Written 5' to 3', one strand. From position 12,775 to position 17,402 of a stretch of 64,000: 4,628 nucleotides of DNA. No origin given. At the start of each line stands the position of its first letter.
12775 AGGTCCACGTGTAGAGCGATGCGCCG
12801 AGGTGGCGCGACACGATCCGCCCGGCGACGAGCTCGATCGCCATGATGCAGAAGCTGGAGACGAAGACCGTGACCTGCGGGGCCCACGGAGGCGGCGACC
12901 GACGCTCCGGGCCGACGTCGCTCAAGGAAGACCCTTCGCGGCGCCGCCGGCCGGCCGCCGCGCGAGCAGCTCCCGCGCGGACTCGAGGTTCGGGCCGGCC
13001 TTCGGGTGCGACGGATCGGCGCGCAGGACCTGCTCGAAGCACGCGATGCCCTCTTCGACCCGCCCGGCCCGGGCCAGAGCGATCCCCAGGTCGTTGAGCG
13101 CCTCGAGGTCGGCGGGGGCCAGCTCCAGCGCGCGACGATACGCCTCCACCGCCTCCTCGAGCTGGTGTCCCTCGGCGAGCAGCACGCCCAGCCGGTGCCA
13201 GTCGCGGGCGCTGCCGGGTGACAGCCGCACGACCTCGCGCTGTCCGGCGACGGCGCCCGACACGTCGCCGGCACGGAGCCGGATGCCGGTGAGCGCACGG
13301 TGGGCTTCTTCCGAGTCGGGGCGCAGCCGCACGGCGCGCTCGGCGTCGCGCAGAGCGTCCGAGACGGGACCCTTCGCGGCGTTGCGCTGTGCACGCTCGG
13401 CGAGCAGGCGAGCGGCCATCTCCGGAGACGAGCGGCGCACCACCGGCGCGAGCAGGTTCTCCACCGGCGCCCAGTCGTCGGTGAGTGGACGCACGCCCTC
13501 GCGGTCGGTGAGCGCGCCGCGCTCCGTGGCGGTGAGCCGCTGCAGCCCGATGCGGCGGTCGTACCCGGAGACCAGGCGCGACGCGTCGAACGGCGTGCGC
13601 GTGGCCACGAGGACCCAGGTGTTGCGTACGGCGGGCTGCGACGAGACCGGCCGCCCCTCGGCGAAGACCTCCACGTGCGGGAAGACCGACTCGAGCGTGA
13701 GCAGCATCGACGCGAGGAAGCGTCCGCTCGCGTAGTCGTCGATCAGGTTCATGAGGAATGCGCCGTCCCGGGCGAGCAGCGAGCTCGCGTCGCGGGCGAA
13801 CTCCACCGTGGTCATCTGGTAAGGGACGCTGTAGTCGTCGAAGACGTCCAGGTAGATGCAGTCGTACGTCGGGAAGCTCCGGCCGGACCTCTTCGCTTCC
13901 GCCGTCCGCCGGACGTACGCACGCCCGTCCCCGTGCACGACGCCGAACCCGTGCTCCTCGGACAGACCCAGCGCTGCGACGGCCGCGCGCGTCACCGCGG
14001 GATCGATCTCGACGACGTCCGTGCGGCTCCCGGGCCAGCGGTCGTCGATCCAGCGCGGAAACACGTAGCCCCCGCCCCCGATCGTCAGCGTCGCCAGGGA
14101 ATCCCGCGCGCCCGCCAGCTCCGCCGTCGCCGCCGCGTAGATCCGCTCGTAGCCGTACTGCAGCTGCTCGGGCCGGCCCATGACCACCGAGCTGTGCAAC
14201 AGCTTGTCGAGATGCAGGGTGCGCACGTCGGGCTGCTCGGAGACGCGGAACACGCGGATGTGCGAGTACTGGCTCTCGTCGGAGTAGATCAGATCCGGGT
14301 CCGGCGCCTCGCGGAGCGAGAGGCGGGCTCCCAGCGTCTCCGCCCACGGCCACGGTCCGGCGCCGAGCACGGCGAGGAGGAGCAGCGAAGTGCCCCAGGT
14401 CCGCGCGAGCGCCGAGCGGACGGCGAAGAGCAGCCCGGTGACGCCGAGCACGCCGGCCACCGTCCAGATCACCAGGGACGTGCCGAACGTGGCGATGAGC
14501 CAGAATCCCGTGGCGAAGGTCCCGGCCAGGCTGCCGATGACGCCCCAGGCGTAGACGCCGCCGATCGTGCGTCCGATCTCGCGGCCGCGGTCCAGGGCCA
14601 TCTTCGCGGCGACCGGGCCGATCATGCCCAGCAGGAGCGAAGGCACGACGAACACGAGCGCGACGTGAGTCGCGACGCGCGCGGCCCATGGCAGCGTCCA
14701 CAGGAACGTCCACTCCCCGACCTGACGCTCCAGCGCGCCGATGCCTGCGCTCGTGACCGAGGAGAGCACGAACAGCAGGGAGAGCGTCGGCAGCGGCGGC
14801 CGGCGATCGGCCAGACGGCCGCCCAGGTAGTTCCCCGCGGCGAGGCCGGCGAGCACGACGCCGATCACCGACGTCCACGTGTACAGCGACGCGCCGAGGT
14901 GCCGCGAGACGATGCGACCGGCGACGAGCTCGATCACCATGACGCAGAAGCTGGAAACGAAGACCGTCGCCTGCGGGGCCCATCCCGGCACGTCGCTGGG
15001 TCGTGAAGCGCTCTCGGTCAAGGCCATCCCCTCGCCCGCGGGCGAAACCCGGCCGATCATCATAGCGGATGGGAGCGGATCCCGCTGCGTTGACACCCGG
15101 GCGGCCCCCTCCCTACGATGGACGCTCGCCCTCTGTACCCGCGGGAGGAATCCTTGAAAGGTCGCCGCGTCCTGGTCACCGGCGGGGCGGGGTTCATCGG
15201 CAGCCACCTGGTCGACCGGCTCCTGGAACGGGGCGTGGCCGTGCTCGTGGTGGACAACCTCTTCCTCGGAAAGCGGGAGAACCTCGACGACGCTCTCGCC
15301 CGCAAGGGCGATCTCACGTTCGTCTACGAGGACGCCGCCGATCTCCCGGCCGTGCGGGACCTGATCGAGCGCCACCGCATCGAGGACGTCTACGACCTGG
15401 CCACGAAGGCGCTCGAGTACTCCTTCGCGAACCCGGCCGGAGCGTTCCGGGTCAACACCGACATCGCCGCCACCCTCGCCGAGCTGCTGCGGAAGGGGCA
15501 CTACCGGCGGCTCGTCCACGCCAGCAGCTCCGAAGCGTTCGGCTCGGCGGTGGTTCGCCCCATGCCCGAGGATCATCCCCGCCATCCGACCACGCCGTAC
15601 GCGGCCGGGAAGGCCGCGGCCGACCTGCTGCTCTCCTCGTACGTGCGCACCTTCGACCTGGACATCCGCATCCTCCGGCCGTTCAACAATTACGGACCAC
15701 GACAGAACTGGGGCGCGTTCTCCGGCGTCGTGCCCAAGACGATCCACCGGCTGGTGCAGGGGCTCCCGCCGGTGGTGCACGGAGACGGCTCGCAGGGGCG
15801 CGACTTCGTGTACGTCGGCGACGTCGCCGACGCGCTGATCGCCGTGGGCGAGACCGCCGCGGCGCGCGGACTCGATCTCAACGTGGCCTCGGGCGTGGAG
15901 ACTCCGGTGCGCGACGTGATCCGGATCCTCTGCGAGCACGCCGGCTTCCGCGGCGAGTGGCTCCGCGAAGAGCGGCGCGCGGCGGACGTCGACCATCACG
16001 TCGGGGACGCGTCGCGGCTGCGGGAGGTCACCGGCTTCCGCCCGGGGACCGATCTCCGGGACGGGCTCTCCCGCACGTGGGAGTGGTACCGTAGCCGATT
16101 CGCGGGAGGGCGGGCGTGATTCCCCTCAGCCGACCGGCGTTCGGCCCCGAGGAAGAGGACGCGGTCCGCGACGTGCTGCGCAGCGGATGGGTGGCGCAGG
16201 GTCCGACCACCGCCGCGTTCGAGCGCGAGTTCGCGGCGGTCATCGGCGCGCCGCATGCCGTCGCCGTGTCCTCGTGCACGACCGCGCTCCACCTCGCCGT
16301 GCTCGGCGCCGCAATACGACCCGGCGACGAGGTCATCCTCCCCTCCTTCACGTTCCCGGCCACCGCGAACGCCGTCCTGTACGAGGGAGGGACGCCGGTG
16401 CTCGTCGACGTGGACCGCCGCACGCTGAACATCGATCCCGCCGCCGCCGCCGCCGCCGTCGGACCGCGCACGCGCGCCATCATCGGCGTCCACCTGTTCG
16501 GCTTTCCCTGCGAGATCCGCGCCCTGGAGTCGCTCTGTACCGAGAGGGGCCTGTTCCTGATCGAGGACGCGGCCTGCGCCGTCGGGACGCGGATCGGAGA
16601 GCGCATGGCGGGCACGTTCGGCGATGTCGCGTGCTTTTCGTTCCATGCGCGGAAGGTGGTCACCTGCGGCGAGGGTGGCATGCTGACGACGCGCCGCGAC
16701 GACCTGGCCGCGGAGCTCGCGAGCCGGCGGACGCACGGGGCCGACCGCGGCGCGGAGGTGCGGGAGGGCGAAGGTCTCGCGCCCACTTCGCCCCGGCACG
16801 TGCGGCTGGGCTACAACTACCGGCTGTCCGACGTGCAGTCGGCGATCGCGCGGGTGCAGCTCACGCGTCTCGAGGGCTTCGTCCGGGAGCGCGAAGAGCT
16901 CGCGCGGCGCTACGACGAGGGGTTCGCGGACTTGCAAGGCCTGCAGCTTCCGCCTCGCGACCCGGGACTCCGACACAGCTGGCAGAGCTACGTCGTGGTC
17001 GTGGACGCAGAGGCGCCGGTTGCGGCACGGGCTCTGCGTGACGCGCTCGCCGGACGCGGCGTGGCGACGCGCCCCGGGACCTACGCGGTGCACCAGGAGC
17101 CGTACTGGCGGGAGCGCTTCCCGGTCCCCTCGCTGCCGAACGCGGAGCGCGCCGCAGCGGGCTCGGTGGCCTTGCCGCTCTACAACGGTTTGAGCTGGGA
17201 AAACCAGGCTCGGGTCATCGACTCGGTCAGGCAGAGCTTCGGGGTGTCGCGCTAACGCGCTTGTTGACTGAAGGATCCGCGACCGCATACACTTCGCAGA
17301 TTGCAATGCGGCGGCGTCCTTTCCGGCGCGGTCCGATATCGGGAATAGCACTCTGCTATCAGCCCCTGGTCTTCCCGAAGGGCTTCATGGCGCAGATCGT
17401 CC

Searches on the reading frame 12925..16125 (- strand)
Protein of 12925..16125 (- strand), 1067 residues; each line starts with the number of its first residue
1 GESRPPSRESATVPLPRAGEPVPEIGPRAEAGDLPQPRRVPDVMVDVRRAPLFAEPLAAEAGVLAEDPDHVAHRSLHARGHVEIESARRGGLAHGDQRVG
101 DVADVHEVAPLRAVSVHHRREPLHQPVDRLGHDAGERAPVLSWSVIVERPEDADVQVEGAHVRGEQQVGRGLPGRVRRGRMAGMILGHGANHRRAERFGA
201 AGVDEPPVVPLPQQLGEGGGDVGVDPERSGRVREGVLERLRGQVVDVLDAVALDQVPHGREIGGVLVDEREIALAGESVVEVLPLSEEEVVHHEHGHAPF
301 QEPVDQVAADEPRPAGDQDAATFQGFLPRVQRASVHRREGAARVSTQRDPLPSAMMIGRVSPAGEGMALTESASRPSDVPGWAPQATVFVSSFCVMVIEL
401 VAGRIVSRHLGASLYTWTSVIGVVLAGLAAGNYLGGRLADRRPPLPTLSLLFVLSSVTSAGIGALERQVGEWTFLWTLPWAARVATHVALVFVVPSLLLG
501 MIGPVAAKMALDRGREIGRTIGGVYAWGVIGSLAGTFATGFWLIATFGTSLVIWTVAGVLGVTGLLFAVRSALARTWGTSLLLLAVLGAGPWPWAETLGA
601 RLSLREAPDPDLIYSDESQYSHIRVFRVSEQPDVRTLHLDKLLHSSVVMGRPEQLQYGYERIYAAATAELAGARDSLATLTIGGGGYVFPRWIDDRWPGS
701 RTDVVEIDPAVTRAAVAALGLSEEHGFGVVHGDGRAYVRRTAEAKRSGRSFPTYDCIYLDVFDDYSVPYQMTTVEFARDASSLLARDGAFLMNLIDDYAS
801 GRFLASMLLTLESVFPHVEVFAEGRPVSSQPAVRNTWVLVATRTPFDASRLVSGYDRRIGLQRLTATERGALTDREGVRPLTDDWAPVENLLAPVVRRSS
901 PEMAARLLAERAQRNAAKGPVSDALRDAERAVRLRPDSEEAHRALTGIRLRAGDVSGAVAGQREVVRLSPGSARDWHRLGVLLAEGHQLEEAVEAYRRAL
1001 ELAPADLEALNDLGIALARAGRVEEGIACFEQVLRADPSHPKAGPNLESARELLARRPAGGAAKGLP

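Call 71: search_protein_families(library=pfam, proteins=[window:12925-16125:-], max_evalue=0.0001)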
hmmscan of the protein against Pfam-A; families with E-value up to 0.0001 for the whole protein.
window:12925-16125:- (1067 aa): 11 families
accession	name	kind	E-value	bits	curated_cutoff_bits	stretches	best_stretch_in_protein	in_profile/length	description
PF07719.23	TPR_2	-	5.4e-14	51.5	27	2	973-1005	1-33/34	Tetratricopeptide repeat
PF00515.34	TPR_1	-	1.9e-12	46.8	27.8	1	975-1004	3-32/34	Tetratricopeptide repeat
PF13414.12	TPR_11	-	2.1e-10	40.5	26.8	1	987-1021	8-42/42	TPR repeat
PF13432.12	TPR_16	-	7.4e-10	39.5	32.7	1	979-1041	3-65/65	Tetratricopeptide repeat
PF13428.12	TPR_14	-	6.7e-09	36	23.5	0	975-1014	3-42/44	Tetratricopeptide repeat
PF13181.12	TPR_8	-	1.2e-08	34.8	25.7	0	976-1005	4-33/34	Tetratricopeptide repeat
PF14559.12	TPR_19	-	3.4e-08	34.1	25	1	987-1041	5-59/68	Tetratricopeptide repeat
PF13431.12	TPR_17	-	4.7e-08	33.1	24.4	0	995-1027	1-33/34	Tetratricopeptide repeat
PF13371.12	TPR_9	-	3.9e-07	30.4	35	1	984-1054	6-72/73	Tetratricopeptide repeat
PF13424.12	TPR_12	-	8.1e-07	29.6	30.1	0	969-1004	41-76/77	Tetratricopeptide repeat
PF23914.1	TPR_CcmH_CycH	-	9.6e-06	26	42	1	963-1039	40-119/158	Cytochrome c-type biogenesis protein H TPR domain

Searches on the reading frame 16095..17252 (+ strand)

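Call 71: search_protein_families(library=pfam, proteins=[window:16095-17252:+], max_evalue=0.0001)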
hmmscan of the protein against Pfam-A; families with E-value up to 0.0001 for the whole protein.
window:16095-17252:+ (386 aa): 2 families
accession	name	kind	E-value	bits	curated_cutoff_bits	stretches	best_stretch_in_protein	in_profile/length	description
PF01041.23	DegT_DnrJ_EryC1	-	1.5e-111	373.6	19.8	1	18-379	5-360/360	DegT/DnrJ/EryC1/StrS aminotransferase family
PF00155.27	Aminotran_1_2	-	1.2e-05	25.1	19.7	1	39-124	44-139/361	Aminotransferase class I and II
